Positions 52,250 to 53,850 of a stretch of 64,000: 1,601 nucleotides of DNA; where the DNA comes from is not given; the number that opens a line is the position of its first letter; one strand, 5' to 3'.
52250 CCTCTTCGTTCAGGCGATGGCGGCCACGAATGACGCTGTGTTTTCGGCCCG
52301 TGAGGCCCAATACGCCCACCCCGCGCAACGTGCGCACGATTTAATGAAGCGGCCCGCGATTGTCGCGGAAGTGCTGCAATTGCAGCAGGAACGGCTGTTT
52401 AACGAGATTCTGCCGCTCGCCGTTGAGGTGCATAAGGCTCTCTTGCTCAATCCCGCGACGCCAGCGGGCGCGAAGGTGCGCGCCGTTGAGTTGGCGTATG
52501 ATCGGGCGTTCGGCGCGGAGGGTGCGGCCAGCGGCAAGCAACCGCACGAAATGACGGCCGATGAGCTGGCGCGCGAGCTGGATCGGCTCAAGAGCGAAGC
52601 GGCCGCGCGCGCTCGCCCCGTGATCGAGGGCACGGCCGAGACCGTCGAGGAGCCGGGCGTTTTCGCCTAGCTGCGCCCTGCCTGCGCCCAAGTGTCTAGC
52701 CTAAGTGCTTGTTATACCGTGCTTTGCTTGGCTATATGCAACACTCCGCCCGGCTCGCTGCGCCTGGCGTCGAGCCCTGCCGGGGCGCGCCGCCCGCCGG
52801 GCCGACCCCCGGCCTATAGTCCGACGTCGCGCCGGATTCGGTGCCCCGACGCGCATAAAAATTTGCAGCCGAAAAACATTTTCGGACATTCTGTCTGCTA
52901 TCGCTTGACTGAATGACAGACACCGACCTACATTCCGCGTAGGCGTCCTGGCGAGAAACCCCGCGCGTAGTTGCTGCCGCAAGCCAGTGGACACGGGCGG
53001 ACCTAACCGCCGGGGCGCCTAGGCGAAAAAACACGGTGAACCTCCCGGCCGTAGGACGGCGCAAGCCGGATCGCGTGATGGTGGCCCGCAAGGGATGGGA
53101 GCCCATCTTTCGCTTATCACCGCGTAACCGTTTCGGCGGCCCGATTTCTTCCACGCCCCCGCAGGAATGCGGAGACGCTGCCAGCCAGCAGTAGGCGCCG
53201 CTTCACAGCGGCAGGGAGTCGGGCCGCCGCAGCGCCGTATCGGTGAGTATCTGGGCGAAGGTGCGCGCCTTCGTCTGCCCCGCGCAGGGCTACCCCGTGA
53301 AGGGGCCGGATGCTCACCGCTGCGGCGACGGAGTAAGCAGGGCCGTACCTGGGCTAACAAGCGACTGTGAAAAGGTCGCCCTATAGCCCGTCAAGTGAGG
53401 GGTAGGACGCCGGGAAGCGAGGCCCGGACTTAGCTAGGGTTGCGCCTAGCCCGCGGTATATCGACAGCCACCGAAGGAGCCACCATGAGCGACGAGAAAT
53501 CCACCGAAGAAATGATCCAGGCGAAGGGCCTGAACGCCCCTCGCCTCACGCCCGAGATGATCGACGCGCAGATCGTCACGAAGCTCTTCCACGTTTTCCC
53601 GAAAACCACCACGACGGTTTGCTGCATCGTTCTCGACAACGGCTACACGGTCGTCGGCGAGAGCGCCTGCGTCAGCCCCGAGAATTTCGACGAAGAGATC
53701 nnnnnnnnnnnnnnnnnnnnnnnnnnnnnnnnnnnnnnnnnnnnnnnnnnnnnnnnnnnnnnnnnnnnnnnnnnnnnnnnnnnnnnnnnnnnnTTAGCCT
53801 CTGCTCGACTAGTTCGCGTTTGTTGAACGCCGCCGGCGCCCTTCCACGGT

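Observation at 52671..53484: About 800-bp ORF-free, stop-codon-dense, hairpin-rich region between TerS-like gene and late genes: candidate structured RNA or antitermination/packaging region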

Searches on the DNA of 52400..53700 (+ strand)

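Call 4: search_rna_families(source=window, start=52400, end=53700, threshold=evalue, max_evalue=10, show_alignments=3)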
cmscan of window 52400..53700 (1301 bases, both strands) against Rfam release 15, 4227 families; matches with E-value up to 10: 3.
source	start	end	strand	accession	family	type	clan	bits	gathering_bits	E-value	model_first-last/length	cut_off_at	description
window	53251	53325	+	RF03930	mir-1909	Gene; miRNA;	-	16.7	80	3.6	1-72/72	no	mir-1909 microRNA precursor family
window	52778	52892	+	RF02901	AaHKsRNA41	Gene; sRNA;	-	12.8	97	5.2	1-187/187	no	Aggregatibacter sRNA 41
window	53251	53280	-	RF01151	snoU82P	Gene; snRNA; snoRNA; CD-box;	-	11.2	42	7.2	1-55/55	no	Small nucleolar RNA U82P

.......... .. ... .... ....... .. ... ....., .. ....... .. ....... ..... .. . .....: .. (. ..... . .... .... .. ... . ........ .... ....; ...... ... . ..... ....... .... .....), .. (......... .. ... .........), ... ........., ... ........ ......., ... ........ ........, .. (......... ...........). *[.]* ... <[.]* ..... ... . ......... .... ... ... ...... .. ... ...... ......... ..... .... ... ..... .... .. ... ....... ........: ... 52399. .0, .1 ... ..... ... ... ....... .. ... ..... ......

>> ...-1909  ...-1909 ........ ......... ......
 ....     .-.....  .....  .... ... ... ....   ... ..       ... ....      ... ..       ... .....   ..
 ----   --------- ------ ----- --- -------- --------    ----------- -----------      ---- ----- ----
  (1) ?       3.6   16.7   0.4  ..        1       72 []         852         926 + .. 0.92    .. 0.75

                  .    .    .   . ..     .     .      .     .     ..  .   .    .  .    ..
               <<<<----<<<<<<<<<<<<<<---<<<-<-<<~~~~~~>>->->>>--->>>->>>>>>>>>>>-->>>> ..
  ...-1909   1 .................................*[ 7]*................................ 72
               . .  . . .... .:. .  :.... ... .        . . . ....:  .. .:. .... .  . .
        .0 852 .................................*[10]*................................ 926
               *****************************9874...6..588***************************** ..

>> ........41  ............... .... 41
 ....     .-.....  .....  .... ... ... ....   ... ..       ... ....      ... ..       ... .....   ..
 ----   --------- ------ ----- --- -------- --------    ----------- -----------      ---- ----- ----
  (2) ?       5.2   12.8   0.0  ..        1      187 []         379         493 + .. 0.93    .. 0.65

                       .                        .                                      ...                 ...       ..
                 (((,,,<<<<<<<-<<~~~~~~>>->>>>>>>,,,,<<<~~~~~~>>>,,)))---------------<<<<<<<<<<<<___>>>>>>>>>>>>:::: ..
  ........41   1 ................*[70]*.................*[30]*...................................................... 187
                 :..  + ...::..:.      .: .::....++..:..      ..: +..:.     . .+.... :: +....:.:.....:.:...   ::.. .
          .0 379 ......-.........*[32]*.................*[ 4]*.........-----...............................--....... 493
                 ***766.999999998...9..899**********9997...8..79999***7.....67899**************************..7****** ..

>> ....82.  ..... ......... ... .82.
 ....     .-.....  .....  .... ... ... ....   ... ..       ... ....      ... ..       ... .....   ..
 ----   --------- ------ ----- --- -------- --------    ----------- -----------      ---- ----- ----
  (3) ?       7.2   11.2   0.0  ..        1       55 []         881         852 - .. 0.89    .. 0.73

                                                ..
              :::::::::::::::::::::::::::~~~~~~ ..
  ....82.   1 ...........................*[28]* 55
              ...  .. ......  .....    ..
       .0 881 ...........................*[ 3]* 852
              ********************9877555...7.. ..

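Call 8: search_dna_similar(query=window:52600-53550:+, collection=phages, mode=distant)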
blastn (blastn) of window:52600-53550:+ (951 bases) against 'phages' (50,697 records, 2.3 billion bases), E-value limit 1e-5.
No match.

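Call 56: search_dna_similar(query=window:52936-53484:+, collection=plasmids, mode=distant, max_evalue=0.01)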
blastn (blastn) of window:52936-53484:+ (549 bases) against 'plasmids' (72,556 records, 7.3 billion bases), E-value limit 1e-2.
No match.

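Call 89: search_rna_families(source=window, start=52930, end=53490, threshold=evalue, max_evalue=10)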
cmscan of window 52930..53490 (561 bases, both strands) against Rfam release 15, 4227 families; matches with E-value up to 10: 7.
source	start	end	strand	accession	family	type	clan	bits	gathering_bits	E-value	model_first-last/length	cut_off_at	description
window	53251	53325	+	RF03930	mir-1909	Gene; miRNA;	-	16.7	80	1.5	1-72/72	no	mir-1909 microRNA precursor family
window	53169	53271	-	RF02128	GNAS-AS1_2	Gene; lncRNA;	-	15.3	47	5.1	1-118/118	no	GNAS antisense RNA 1 conserved region 2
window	53103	53124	-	RF01109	SBRMV1_UPD-PKd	Cis-reg;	-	15.1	33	7.8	1-21/21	no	Pseudoknot of upstream pseudoknot domain (UPD) of the 3'UTR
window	52934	53057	+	RF01750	ZMP-ZTP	Cis-reg; riboswitch;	-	15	39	5.7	1-86/86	no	ZMP/ZTP riboswitch aptamer (pfl RNA motif)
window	53156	53185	-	RF02679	Pistol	Gene; ribozyme;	-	13.2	34.5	9.5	32-62/68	no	Pistol ribozyme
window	53148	53179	+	RF01519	CC0196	Gene; sRNA;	-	12.1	35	5.1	27-58/58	no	Caulobacter sRNA CC0196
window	53251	53280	-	RF01151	snoU82P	Gene; snRNA; snoRNA; CD-box;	-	11.2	42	3.1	1-55/55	no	Small nucleolar RNA U82P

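Call 91: search_rna_families(source=window, start=52925, end=53070, threshold=evalue, max_evalue=10, show_alignments=2)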
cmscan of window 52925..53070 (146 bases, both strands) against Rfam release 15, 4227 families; matches with E-value up to 10: 1.
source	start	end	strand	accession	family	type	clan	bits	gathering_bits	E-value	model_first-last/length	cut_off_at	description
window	52934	53057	+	RF01750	ZMP-ZTP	Cis-reg; riboswitch;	-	15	39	1.5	1-86/86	no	ZMP/ZTP riboswitch aptamer (pfl RNA motif)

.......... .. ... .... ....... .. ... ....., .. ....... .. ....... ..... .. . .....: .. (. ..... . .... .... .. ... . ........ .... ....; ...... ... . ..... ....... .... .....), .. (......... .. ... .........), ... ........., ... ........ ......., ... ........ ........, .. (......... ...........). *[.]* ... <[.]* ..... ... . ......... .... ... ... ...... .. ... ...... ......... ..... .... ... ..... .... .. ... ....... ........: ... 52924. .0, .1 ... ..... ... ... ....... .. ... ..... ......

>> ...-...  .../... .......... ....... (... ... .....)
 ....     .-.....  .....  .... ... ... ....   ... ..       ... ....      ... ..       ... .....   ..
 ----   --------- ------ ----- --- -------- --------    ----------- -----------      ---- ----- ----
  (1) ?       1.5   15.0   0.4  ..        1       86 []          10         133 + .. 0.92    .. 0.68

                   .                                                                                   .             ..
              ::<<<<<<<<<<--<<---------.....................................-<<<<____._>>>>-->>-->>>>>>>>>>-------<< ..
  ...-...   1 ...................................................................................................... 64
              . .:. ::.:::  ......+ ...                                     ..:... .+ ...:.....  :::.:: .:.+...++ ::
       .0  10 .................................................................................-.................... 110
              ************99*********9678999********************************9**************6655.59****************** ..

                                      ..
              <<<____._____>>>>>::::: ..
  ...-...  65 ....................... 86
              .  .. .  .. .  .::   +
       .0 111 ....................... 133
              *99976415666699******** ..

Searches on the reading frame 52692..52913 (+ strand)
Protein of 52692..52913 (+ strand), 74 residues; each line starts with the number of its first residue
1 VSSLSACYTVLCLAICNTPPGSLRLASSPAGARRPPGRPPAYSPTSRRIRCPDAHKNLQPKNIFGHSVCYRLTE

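Call 65: search_protein_families(library=pfam, proteins=[window:52692-52913:+], max_evalue=1)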
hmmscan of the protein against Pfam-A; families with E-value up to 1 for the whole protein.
window:52692-52913:+ (74 aa): 0 families

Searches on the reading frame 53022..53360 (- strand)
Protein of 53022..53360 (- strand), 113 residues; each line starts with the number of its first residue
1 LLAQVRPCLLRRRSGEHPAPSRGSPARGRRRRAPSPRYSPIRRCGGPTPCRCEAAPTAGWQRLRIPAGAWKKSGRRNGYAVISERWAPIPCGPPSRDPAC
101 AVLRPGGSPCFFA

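Call 65: search_protein_families(library=pfam, proteins=[window:53022-53360:-], max_evalue=1)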
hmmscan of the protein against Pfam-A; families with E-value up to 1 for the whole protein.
window:53022-53360:- (113 aa): 0 families

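Call 66: find_homologous_proteins(query=window:53022-53360:-, max_evalue=0.01)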
Query window:53022-53360:-: 59 candidates shared short words with the query, none scored E <= 0.01.

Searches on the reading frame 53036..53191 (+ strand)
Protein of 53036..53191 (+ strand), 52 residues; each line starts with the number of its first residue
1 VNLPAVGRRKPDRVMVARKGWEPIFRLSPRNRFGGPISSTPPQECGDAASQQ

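Call 24: search_protein_families(library=phrogs, proteins=[window:53036-53191:+], max_evalue=0.01)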
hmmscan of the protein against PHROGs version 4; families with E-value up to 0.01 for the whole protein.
window:53036-53191:+ (52 aa): 0 families

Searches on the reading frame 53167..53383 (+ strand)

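Call 65: search_protein_families(library=pfam, proteins=[window:53195-53383:+, window:53167-53367:+], max_evalue=1)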
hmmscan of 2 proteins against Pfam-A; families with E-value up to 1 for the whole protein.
window:53195-53383:+ (63 aa): 0 families

window:53167-53367:+ (67 aa): 1 family
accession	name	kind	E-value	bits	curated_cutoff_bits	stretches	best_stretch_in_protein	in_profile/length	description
PF08068.17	DKCLD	-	0.069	13.7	27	0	14-32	24-42/58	DKCLD (NUC011) domain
